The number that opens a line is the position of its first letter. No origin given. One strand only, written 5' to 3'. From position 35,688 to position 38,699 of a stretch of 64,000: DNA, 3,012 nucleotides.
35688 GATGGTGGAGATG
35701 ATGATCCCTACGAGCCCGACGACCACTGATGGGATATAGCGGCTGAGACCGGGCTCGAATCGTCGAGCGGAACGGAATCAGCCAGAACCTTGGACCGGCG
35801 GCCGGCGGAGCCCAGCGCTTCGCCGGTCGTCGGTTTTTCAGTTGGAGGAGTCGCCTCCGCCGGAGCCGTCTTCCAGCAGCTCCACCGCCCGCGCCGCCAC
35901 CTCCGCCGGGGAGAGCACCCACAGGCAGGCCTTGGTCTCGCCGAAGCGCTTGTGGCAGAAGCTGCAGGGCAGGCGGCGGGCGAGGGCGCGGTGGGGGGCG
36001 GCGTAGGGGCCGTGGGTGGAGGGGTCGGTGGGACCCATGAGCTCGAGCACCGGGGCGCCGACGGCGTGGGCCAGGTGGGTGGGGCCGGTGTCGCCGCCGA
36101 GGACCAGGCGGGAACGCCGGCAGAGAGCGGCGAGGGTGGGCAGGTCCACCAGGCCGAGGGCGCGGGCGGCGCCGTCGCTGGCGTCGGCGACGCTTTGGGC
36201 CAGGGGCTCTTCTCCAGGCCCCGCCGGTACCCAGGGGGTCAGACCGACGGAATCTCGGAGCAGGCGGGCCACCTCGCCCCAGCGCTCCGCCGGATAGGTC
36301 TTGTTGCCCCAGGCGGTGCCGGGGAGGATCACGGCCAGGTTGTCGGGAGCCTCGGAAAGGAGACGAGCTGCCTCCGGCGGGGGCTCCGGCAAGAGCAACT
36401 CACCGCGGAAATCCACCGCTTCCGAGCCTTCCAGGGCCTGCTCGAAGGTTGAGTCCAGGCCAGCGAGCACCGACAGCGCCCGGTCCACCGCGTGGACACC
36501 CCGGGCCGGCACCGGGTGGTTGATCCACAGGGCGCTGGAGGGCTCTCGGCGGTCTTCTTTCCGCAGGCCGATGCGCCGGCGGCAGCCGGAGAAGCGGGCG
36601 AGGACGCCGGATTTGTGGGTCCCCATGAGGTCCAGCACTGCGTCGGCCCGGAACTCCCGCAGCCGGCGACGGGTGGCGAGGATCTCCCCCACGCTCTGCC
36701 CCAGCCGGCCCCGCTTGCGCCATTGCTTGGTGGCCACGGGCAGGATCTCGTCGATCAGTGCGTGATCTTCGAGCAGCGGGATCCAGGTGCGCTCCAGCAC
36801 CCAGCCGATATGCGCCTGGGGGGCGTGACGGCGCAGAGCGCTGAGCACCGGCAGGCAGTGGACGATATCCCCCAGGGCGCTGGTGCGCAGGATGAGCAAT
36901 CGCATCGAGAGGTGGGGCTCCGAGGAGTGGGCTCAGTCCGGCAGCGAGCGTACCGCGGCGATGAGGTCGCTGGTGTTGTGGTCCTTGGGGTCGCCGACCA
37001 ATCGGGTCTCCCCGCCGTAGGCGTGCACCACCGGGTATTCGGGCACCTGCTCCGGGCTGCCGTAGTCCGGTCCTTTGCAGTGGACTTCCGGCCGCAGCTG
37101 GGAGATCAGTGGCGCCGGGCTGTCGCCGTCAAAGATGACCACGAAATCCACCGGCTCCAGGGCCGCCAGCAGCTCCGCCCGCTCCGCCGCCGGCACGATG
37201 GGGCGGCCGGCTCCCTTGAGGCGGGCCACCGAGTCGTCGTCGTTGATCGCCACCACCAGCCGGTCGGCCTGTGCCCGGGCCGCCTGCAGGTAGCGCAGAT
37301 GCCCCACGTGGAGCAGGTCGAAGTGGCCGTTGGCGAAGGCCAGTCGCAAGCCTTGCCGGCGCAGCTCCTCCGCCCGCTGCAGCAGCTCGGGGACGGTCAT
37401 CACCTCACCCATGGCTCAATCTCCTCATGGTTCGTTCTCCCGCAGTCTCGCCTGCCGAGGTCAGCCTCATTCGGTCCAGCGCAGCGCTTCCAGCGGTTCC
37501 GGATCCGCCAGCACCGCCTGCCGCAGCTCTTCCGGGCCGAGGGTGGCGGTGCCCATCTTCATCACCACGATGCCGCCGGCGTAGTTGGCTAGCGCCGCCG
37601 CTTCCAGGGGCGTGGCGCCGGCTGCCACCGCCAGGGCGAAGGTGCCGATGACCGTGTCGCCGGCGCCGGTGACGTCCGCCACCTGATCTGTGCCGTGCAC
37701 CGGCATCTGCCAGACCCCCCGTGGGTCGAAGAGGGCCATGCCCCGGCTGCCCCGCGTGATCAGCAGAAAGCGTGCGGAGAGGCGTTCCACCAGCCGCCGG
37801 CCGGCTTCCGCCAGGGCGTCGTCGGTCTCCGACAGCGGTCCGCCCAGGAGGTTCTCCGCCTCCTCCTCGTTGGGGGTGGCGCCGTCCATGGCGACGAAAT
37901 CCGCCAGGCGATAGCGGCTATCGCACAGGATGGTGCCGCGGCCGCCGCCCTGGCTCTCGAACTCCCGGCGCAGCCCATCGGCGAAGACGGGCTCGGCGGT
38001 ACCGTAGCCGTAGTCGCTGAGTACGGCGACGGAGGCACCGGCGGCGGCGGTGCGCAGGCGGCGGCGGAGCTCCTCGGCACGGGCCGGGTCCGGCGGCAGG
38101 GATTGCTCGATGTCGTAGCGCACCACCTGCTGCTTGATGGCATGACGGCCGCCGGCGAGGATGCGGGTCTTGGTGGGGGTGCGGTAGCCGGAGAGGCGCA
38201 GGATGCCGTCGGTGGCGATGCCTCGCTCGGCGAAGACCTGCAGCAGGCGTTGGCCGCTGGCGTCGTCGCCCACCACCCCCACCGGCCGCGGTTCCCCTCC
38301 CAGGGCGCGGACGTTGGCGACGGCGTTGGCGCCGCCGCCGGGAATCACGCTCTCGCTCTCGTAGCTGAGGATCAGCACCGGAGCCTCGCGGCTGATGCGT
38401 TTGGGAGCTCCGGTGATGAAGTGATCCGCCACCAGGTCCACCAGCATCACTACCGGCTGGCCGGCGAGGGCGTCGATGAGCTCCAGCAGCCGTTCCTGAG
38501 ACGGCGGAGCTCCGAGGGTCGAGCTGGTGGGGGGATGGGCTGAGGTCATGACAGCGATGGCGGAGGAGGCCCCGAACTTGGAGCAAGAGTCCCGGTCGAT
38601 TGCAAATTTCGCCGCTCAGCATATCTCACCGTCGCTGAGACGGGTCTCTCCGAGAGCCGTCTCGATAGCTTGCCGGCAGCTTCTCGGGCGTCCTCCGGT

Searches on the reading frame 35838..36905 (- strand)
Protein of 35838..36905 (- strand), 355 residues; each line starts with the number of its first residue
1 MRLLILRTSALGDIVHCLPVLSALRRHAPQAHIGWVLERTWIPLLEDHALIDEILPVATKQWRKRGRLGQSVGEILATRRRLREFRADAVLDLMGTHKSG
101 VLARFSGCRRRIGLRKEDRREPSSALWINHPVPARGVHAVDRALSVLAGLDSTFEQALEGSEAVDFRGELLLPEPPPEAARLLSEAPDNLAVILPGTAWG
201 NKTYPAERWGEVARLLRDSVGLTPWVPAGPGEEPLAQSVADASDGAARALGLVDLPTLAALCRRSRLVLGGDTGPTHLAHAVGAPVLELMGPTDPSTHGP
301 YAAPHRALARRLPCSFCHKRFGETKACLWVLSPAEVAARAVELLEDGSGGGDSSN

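Call 55: search_protein_families(library=pfam, proteins=[window:35838-36905:-], max_evalue=0.00001)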
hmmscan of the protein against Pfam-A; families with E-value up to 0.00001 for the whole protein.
window:35838-36905:- (355 aa): 1 family
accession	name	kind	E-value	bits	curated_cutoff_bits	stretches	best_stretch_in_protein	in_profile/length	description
PF01075.23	Glyco_transf_9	-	1.4e-32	113.4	22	1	76-320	2-239/247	Glycosyltransferase family 9 (heptosyltransferase)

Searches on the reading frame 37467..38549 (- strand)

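Call 55: search_protein_families(library=pfam, proteins=[window:37467-38549:-], max_evalue=0.00001)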
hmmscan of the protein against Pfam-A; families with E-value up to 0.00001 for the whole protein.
window:37467-38549:- (360 aa): 1 family
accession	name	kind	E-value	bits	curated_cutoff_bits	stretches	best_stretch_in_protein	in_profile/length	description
PF00294.29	PfkB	-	2e-30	106.6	25.8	2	222-336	185-297/302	pfkB family carbohydrate kinase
